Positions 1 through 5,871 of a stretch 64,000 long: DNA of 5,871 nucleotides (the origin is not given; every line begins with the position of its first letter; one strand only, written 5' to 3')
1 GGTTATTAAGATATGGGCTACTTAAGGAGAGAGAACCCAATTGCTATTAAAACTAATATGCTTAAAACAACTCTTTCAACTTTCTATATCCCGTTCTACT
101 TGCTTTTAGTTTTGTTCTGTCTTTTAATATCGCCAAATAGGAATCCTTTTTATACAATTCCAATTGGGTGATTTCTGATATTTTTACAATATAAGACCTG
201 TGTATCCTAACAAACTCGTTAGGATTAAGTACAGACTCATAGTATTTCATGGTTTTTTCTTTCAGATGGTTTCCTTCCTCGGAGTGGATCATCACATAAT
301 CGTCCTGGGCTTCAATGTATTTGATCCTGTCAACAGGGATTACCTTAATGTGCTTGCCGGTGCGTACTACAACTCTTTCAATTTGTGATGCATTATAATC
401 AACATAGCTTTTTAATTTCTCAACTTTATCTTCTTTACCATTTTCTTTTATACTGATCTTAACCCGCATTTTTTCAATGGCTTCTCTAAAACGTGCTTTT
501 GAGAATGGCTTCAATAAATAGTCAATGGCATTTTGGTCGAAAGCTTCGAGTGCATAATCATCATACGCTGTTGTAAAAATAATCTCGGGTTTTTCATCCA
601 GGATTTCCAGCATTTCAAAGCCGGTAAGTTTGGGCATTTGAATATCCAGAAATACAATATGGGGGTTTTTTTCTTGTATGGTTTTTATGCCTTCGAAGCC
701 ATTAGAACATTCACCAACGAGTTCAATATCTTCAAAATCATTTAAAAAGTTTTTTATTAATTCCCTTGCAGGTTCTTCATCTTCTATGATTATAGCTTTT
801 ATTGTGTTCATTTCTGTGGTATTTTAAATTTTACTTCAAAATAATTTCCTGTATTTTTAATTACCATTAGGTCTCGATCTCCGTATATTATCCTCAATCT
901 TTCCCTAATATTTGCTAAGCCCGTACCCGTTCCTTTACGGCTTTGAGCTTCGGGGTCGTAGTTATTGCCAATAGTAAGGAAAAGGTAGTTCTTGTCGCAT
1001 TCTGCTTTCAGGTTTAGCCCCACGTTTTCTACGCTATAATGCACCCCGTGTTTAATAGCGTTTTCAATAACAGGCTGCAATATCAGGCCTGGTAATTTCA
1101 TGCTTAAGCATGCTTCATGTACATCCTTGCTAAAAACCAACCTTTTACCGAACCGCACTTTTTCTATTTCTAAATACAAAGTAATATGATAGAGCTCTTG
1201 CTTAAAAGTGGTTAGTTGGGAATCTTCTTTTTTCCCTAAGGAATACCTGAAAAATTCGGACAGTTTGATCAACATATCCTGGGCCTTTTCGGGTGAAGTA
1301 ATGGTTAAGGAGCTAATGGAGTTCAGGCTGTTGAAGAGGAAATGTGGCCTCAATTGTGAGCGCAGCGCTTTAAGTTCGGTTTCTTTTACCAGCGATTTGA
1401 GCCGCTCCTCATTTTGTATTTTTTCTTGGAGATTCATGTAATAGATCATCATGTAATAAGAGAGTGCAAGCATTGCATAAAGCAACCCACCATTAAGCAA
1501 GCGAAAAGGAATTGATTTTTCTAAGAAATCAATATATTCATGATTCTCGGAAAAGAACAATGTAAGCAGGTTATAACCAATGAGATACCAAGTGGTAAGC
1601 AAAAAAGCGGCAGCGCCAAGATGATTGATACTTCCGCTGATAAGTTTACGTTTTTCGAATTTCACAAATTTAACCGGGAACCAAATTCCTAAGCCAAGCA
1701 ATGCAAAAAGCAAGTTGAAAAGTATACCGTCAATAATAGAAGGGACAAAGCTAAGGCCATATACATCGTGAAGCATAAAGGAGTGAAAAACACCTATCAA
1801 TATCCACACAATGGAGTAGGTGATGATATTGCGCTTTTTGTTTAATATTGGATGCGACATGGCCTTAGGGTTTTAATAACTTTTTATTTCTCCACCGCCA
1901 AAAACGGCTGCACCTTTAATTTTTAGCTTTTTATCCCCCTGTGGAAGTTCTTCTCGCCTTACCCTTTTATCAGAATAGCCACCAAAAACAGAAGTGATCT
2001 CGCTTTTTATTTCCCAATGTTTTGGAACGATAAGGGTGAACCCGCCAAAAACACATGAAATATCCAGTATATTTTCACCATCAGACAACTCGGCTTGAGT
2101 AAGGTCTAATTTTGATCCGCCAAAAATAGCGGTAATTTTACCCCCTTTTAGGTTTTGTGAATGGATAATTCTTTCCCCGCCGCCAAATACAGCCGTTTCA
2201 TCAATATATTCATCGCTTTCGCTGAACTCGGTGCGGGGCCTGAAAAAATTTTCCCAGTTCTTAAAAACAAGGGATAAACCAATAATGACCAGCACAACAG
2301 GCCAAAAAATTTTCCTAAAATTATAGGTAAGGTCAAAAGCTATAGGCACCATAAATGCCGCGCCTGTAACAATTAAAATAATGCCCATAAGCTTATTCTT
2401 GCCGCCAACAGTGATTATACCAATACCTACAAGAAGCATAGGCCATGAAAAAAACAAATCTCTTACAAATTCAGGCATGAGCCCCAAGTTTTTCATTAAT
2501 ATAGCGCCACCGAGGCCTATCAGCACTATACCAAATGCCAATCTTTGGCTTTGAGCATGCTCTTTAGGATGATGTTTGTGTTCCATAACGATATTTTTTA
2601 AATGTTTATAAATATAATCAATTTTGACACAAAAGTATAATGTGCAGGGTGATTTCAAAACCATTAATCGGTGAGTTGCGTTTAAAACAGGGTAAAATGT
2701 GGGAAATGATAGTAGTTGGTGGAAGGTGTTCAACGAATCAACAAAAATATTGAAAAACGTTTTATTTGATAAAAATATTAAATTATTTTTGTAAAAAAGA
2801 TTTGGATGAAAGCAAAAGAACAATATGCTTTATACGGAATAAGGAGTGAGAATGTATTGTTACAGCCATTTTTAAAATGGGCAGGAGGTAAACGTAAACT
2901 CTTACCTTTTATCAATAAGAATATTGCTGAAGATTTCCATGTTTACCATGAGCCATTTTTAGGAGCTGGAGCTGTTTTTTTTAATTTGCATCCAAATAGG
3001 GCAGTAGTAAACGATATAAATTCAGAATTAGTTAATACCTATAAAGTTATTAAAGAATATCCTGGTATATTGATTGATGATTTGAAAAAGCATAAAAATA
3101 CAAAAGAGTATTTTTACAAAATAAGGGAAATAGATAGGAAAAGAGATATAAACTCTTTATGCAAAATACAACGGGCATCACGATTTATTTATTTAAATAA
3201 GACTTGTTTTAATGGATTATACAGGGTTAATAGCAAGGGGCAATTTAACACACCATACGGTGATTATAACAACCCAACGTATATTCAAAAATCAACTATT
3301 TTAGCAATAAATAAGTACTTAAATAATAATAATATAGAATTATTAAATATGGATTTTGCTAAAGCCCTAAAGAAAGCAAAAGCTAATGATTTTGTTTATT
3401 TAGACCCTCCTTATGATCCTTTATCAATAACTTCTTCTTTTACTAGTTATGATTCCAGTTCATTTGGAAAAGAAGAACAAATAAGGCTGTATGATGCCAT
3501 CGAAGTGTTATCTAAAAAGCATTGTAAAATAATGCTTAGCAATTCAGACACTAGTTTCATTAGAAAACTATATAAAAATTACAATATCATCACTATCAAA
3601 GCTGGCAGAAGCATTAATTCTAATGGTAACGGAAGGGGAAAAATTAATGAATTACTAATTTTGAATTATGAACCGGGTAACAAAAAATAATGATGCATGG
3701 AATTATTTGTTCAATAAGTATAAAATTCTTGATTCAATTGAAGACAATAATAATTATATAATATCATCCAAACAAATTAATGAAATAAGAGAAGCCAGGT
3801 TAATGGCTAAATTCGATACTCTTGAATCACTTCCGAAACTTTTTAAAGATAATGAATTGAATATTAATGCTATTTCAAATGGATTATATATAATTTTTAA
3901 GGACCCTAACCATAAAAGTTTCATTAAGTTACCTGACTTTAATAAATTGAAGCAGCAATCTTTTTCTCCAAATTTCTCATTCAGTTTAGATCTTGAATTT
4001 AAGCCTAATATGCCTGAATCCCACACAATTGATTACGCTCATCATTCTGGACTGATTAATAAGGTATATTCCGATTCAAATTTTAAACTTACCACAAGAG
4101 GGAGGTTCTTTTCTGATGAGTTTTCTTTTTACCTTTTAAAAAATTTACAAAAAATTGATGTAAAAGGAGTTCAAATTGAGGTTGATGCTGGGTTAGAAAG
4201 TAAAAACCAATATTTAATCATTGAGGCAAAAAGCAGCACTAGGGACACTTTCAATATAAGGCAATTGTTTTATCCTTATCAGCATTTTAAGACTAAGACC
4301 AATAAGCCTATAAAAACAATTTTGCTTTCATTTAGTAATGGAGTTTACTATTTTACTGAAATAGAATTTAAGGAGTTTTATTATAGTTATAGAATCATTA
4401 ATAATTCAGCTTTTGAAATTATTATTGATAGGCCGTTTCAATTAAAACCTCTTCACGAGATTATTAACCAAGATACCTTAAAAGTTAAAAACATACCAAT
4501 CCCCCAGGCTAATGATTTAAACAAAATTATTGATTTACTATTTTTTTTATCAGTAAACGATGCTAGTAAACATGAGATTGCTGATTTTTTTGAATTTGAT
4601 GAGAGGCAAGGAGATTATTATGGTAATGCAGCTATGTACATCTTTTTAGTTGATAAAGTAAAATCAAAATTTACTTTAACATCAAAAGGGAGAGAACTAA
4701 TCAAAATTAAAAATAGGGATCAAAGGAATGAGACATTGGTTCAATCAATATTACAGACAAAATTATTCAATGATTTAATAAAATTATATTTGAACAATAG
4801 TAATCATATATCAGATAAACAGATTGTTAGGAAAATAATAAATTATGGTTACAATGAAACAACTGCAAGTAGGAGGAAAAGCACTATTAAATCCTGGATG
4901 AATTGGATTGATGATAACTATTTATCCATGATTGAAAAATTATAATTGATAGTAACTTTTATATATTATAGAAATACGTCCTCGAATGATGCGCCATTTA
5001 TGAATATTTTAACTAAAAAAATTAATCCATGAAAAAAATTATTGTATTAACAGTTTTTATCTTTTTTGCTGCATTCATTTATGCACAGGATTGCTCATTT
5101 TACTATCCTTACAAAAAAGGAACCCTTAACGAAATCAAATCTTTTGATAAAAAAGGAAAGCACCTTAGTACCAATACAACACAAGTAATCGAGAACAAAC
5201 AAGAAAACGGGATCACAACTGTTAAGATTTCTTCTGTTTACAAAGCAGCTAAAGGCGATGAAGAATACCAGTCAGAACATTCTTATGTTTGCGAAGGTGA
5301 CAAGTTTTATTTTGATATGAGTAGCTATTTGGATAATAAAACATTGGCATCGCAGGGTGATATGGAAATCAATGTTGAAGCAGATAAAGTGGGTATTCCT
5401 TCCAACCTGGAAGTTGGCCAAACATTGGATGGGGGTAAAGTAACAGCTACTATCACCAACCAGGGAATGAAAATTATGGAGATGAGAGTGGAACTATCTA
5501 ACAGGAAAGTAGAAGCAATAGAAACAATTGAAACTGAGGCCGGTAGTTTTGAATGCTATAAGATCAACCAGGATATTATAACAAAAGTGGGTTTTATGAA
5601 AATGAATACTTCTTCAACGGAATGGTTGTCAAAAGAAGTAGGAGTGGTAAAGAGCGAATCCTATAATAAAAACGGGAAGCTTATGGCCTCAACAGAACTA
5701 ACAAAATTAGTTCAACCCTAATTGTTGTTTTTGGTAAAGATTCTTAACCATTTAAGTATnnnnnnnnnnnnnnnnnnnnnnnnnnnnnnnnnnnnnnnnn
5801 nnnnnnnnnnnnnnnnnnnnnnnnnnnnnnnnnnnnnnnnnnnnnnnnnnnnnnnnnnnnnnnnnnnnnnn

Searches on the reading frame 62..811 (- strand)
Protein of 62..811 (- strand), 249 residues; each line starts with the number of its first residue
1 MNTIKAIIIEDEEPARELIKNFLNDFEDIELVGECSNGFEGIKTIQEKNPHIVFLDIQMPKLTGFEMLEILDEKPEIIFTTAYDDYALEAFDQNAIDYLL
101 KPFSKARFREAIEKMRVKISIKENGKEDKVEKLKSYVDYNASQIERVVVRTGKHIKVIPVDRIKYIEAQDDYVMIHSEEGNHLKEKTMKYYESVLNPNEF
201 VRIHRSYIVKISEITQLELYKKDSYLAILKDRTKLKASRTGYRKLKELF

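Call 52: search_protein_families(library=pfam, proteins=[window:62-811:-], max_evalue=0.0001)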
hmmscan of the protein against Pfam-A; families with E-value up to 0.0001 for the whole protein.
window:62-811:- (249 aa): 2 families
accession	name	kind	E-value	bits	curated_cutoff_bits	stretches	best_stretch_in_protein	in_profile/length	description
PF00072.30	Response_reg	-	7.5e-23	81.3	30.2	1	7-113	2-111/111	Response regulator receiver domain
PF04397.21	LytTR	-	1.1e-22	80.5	22.6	1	154-248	2-96/98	LytTr DNA-binding domain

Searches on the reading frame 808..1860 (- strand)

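Call 52: search_protein_families(library=pfam, proteins=[window:808-1860:-], max_evalue=0.0001)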
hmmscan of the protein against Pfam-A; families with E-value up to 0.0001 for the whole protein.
window:808-1860:- (350 aa): 1 family
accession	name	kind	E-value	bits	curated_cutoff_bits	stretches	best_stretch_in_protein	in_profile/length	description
PF06580.19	His_kinase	-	3.7e-28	98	25.2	1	161-241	1-81/81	Histidine kinase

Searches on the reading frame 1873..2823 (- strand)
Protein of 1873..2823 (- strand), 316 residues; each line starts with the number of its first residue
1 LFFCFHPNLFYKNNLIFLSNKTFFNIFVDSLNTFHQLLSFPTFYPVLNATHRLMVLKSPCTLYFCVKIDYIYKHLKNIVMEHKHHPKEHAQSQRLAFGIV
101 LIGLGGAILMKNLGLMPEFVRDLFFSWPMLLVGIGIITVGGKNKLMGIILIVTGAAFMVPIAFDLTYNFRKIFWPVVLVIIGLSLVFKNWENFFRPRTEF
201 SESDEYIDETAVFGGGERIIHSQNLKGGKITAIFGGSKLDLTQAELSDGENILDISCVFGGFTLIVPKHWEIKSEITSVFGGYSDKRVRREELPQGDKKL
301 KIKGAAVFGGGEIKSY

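Call 52: search_protein_families(library=pfam, proteins=[window:1873-2823:-], max_evalue=0.0001)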
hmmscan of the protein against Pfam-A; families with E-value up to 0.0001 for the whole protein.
window:1873-2823:- (316 aa): 3 families
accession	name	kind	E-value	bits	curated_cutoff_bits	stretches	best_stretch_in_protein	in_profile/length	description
PF22570.1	LiaF-TM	-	3.6e-16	60.2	27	1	97-191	2-96/98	LiaF transmembrane domain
PF18917.5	LiaI-LiaF-like_TM1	-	1.7e-14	54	27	2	96-137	2-40/42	LiaI-LiaF-like transmembrane region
PF09922.15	LiaF-like_C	-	6.5e-09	36.1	29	1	226-284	15-73/114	Cell wall-active antibiotics response LiaF, C-terminal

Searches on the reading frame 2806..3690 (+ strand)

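Call 52: search_protein_families(library=pfam, proteins=[window:2806-3690:+], max_evalue=0.0001)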
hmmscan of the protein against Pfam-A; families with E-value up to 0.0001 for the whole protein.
window:2806-3690:+ (294 aa): 1 family
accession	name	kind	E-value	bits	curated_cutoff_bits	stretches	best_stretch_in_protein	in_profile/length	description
PF02086.21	MethyltransfD12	-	2.5e-69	234.2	22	1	25-270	1-253/253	D12 class N6 adenine-specific DNA methyltransferase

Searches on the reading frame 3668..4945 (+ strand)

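Call 52: search_protein_families(library=pfam, proteins=[window:3668-4945:+], max_evalue=0.0001)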
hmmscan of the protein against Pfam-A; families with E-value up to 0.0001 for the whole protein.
window:3668-4945:+ (425 aa): 3 families
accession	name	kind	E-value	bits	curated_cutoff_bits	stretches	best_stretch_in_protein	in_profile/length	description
PF22518.2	DUF6997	-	1.7e-36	126.5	27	1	85-249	6-174/175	Domain of unknown function (DUF6997)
PF23871.1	DUF7226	-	1.5e-32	112.9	27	1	286-415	1-138/142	Domain of unknown function (DUF7226)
PF22515.2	DUF6996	-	2.4e-25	88.8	27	1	8-76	1-71/71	Domain of unknown function (DUF6996)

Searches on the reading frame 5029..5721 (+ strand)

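Call 75: search_protein_families(library=pfam, proteins=[window:5029-5721:+], max_evalue=0.0001)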
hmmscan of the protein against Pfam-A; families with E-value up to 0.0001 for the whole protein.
window:5029-5721:+ (230 aa): 1 family
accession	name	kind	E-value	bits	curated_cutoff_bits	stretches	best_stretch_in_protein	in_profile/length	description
PF21347.3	DUF3108_like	-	8e-52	176.5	27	1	29-224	1-199/199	DUF3108-like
